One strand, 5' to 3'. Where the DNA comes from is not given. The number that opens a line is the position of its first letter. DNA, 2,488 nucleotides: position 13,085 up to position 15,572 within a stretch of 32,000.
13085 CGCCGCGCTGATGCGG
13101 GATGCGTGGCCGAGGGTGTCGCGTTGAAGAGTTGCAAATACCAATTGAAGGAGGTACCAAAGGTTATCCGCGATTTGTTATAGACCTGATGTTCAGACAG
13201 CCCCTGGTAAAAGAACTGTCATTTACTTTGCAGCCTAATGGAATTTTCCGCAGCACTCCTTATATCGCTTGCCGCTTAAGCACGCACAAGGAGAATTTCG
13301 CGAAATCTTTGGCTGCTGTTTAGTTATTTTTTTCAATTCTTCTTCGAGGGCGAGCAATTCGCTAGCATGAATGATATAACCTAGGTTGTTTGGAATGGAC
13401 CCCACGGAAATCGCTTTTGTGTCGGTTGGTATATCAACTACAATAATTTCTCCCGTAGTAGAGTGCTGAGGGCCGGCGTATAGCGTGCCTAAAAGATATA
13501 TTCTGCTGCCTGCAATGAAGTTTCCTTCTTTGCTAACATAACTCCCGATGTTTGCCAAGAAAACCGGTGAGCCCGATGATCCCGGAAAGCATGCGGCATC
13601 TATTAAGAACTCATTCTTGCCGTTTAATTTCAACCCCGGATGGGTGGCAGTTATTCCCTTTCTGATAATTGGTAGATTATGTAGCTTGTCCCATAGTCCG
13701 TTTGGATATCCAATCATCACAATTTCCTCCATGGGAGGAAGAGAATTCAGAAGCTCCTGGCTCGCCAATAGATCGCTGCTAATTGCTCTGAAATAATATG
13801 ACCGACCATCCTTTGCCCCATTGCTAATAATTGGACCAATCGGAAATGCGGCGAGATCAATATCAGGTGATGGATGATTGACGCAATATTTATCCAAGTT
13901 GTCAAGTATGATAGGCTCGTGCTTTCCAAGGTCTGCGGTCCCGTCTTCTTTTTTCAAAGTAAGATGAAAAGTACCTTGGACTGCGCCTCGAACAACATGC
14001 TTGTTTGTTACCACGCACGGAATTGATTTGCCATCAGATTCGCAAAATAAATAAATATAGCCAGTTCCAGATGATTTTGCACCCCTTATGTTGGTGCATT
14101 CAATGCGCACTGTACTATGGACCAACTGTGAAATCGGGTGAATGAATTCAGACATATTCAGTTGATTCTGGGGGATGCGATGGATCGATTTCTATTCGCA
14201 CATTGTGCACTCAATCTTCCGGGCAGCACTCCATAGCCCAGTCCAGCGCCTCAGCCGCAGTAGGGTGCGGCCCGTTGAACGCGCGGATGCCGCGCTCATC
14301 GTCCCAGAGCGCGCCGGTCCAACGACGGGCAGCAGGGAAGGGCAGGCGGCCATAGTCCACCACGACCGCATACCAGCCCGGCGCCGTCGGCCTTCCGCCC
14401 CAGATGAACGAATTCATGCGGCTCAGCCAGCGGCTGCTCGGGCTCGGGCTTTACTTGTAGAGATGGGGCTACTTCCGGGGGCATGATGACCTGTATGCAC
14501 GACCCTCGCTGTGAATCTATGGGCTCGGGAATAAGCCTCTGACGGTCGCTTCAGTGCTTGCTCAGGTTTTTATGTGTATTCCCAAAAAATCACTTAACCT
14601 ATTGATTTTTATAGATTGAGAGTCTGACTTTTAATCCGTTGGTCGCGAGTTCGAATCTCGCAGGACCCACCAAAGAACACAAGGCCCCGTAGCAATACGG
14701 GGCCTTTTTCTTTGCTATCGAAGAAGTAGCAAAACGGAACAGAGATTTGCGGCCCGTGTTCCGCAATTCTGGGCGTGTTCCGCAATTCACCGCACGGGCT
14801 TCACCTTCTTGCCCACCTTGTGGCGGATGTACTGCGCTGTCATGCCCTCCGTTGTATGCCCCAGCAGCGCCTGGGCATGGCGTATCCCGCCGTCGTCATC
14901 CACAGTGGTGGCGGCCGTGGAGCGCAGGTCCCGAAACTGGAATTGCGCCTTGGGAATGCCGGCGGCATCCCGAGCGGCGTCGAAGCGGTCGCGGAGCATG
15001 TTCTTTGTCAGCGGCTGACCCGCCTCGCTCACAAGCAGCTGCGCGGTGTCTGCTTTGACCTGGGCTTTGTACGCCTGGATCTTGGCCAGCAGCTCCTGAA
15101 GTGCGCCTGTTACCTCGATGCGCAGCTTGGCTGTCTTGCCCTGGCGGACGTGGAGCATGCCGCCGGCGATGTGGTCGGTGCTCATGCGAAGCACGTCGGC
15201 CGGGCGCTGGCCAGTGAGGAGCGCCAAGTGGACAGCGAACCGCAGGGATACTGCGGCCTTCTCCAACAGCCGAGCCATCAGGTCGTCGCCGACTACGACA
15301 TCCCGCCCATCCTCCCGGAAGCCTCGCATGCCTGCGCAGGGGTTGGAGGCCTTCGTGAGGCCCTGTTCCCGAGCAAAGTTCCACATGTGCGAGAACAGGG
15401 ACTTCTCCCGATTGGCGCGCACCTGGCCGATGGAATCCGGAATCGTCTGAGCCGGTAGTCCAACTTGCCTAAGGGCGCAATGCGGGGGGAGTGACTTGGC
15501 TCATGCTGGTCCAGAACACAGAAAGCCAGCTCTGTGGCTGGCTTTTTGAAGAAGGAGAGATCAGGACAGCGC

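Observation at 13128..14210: Low-GC single-gene cargo at the lysis/att junction: cytoplasmic trypsin-like protease fused to a SEC-C zinc motif (candidate defence or exclusion effector)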

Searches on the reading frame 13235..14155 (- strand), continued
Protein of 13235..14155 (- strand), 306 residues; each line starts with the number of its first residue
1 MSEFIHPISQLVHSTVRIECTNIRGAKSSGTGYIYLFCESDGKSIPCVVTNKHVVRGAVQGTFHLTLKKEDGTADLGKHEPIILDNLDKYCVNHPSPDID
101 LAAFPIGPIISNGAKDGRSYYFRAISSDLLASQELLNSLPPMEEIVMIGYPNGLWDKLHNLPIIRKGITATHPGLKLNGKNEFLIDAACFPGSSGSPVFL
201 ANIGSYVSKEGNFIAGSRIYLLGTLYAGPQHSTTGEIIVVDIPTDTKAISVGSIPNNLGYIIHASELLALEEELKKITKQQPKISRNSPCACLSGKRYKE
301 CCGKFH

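Call 87: fold_search(model_id=the predicted structure, library=viral)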
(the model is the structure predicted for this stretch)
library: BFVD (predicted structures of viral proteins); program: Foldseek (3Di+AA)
matches with E <= 10: 767; with E <= 0.001: 222
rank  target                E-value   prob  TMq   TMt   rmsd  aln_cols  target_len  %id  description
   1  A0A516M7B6            1.9e-09  1.00  0.45  0.55   7.9       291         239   14  (no name in the UniProt tables at hand)
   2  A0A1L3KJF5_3          2.9e-08  1.00  0.47  0.16  10.3       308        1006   10  (no name in the UniProt tables at hand)
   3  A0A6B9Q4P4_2          7.5e-08  1.00  0.46  0.12   8.6       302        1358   14  Genome polyprotein [Plasmopara viticola lesion associated iflavirus 1]
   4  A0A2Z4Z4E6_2          7.5e-08  1.00  0.46  0.15  11.6       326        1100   14  (no name in the UniProt tables at hand)
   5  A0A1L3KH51            8.3e-08  1.00  0.48  0.21   6.3       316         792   12  (no name in the UniProt tables at hand)
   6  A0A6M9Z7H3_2          1.1e-07  1.00  0.48  0.15   7.4       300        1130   11  (no name in the UniProt tables at hand)
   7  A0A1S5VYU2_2          1.4e-07  1.00  0.50  0.21   8.4       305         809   14  (no name in the UniProt tables at hand)
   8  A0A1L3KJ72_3          1.4e-07  1.00  0.50  0.14   5.3       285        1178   14  (no name in the UniProt tables at hand)
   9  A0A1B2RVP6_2          1.4e-07  1.00  0.46  0.16  11.0       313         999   14  Polyprotein (Fragment) [Washington bat picornavirus 2]
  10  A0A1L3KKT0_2          2.8e-07  1.00  0.48  0.15   9.9       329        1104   12  Genome polyprotein [Hubei picorna-like virus 81]
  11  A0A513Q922            3.9e-07  1.00  0.47  0.49   8.7       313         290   14  Polyprotein (Fragment) [Teschovirus A]
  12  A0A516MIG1            3.9e-07  1.00  0.39  0.54   7.1       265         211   16  (no name in the UniProt tables at hand)
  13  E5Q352                4.6e-07  1.00  0.46  0.12   6.6       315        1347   12  Polyprotein (Fragment) [Picorna-like virus Eptesicus fuscus/P1/InV1/IT/USA/2009]
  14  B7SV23                4.9e-07  1.00  0.43  0.39  10.1       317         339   13  (no name in the UniProt tables at hand)
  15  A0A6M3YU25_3          5.5e-07  1.00  0.44  0.15   7.9       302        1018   12  Genome polyprotein [Picornavirales sp.]
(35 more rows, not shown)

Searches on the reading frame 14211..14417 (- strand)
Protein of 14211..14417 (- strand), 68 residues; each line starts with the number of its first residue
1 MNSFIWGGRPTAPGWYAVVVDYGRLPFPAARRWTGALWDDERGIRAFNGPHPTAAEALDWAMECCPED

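Call 26: search_protein_families(library=pfam, proteins=[window:14211-14417:-], max_evalue=0.01)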
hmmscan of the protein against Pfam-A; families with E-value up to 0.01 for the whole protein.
window:14211-14417:- (68 aa): 0 families

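Call 45: search_protein_families(library=phrogs, proteins=[window:14211-14417:-], max_evalue=0.001)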
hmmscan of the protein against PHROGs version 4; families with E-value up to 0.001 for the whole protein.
window:14211-14417:- (68 aa): 0 families

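Call 58: find_related_loci(query=window:14211-14417:-, collection=viral_contigs, flank=5000)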
Query window:14211-14417:- (68 aa) in viral_contigs; peptide patterns used: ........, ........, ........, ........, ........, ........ (x = any residue, [..] = any of these).
42 stretches matched a pattern; 28 encode a relative of the query (tblastn E <= 1e-3); 28 distinct loci.
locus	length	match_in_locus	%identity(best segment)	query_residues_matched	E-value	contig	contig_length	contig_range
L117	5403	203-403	96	2-68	1e-41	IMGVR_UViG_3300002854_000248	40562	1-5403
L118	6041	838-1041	88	1-68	5e-38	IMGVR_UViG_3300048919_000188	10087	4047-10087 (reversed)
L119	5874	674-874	84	2-68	7e-37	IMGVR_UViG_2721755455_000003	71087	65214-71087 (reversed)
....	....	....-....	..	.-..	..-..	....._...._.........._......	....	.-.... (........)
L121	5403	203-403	85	2-68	2e-36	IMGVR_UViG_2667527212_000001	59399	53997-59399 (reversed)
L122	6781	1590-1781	86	4-67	1e-35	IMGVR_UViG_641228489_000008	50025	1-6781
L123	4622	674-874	81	2-68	2e-35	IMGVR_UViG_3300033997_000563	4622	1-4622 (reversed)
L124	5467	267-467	82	2-68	4e-35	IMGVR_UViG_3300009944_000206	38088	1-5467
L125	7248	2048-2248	81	2-68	4e-35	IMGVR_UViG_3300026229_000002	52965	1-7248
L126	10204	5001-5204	81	1-68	4e-34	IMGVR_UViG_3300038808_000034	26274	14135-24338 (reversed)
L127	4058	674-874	79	2-68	2e-34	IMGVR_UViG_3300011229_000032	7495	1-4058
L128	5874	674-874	79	2-68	2e-34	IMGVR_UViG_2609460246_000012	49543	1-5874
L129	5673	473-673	79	2-68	2e-34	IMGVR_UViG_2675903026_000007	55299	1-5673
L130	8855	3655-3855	82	2-68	8e-34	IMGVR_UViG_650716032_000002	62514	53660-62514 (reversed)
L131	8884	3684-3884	82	2-68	8e-34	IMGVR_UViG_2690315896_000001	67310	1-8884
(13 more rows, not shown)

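Call 64: search_protein_families(library=padloc, proteins=[window:14211-14417:-], max_evalue=0.001)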
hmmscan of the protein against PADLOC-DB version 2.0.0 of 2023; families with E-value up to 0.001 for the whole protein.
window:14211-14417:- (68 aa): 0 families

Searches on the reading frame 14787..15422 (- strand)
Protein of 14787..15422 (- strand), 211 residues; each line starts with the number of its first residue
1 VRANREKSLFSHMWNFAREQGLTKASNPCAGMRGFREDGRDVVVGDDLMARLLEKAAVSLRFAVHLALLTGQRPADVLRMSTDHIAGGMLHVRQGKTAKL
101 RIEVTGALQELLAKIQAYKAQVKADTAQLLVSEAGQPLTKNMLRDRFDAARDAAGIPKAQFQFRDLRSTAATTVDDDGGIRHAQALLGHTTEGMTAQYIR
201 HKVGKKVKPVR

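Call 26: search_protein_families(library=pfam, proteins=[window:14787-15422:-], max_evalue=0.01)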
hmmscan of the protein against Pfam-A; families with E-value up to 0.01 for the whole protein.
window:14787-15422:- (211 aa): 1 family
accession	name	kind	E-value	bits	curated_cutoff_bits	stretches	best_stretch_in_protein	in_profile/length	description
PF00589.27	Phage_integrase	-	5.5e-18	65.8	27.1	1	50-202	13-169/172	Phage integrase family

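Call 45: search_protein_families(library=phrogs, proteins=[window:14787-15422:-], max_evalue=0.001)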
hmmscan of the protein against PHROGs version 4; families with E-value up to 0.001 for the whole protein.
window:14787-15422:- (211 aa): 4 families
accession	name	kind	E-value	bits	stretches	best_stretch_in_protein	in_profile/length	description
phrog_1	-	integration and excision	1.6e-27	98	1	3-201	229-435/611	integrase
phrog_216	-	integration and excision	2e-14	54.4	1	51-201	66-224/301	integrase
phrog_7244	-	integration and excision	1.6e-12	48.3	1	3-102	139-241/263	integrase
phrog_10320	-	unknown function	4.3e-05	24.6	1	142-201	19-80/89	-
